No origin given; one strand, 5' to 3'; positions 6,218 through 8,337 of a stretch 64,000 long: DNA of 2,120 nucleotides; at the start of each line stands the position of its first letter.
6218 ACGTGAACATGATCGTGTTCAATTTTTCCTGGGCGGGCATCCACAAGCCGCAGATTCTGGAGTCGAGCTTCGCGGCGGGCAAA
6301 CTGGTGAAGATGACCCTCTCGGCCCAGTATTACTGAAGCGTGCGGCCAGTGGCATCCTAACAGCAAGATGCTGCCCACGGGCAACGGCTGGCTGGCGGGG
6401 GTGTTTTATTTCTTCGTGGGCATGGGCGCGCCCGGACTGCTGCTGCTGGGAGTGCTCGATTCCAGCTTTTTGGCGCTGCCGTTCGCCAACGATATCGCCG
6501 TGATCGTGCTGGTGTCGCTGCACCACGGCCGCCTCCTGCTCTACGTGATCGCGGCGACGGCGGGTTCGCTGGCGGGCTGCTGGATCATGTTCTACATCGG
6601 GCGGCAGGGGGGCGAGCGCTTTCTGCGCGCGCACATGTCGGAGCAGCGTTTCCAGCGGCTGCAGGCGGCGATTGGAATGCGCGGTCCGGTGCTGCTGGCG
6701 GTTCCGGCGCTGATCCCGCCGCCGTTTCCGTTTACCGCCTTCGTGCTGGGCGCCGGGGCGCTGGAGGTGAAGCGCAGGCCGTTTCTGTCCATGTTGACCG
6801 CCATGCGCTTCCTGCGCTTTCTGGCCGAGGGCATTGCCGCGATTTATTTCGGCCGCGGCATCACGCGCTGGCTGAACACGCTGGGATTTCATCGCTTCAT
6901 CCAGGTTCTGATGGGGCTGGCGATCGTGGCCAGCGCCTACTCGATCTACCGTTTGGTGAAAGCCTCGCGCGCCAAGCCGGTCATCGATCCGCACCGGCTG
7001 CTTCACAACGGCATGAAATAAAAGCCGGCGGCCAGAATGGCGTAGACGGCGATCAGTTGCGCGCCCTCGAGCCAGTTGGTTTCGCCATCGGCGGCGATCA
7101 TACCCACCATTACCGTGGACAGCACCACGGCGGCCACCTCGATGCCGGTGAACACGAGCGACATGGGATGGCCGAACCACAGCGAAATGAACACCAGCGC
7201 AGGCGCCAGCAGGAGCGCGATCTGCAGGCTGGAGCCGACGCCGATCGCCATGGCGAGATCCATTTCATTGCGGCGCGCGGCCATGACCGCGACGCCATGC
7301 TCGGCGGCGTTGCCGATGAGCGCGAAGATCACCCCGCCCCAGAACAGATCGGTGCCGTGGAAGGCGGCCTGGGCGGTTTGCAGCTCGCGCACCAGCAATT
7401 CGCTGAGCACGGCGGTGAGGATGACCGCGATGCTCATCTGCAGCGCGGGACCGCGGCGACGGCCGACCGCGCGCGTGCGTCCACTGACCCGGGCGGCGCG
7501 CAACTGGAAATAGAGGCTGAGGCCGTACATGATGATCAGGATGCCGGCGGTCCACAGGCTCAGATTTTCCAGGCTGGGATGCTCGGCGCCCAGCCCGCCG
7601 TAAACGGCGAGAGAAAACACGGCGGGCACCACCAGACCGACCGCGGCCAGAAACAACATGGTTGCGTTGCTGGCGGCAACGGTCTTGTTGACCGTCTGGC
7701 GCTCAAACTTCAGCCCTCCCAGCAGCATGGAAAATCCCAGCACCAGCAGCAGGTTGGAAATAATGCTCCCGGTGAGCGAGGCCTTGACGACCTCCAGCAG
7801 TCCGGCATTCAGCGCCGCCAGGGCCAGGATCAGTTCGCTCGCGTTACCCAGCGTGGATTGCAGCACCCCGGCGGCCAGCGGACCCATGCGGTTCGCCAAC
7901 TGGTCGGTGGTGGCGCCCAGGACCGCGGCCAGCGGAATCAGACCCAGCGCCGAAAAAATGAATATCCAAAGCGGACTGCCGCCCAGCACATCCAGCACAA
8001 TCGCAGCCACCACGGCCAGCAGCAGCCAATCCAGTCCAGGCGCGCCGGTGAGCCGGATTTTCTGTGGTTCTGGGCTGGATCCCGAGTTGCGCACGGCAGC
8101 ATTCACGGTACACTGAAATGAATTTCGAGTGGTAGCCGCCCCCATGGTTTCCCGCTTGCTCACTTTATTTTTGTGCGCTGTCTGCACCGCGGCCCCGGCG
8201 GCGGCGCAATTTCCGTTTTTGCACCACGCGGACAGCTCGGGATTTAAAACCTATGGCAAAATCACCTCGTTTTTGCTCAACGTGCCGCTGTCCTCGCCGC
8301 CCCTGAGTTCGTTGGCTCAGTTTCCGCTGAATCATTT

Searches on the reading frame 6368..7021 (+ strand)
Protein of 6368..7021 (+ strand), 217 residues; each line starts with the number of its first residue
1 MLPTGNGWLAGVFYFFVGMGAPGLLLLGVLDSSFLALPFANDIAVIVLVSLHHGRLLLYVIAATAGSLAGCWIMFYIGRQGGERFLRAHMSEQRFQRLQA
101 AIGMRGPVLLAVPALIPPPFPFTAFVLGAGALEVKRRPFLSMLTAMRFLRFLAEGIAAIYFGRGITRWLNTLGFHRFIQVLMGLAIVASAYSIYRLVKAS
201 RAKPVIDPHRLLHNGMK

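Call 18: search_protein_families(library=pfam, proteins=[window:6368-7021:+], max_evalue=0.0001)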
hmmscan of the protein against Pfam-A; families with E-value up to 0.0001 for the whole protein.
window:6368-7021:+ (217 aa): 1 family
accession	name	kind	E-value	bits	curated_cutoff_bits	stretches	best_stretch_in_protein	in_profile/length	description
PF09335.16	VTT_dom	-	6e-12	46.5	33.9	1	55-144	15-107/123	VTT domain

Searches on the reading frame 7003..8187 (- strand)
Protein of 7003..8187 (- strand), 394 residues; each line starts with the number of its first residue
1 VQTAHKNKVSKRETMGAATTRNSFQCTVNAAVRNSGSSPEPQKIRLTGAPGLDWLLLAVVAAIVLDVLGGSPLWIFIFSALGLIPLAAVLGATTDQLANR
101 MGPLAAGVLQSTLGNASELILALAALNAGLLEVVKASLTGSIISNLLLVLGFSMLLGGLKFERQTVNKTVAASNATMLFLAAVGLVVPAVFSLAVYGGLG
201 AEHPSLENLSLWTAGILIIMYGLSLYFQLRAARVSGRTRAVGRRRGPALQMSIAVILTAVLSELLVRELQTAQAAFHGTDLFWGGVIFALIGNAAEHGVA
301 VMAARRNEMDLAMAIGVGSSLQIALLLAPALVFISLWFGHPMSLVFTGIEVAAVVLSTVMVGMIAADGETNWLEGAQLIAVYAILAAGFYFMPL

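Call 18: search_protein_families(library=pfam, proteins=[window:7003-8187:-], max_evalue=0.0001)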
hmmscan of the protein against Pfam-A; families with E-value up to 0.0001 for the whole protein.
window:7003-8187:- (394 aa): 1 family
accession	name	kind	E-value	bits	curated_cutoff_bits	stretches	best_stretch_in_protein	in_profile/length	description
PF01699.29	Na_Ca_ex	-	5.8e-32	111.2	24.9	2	73-229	3-150/151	Sodium/calcium exchanger protein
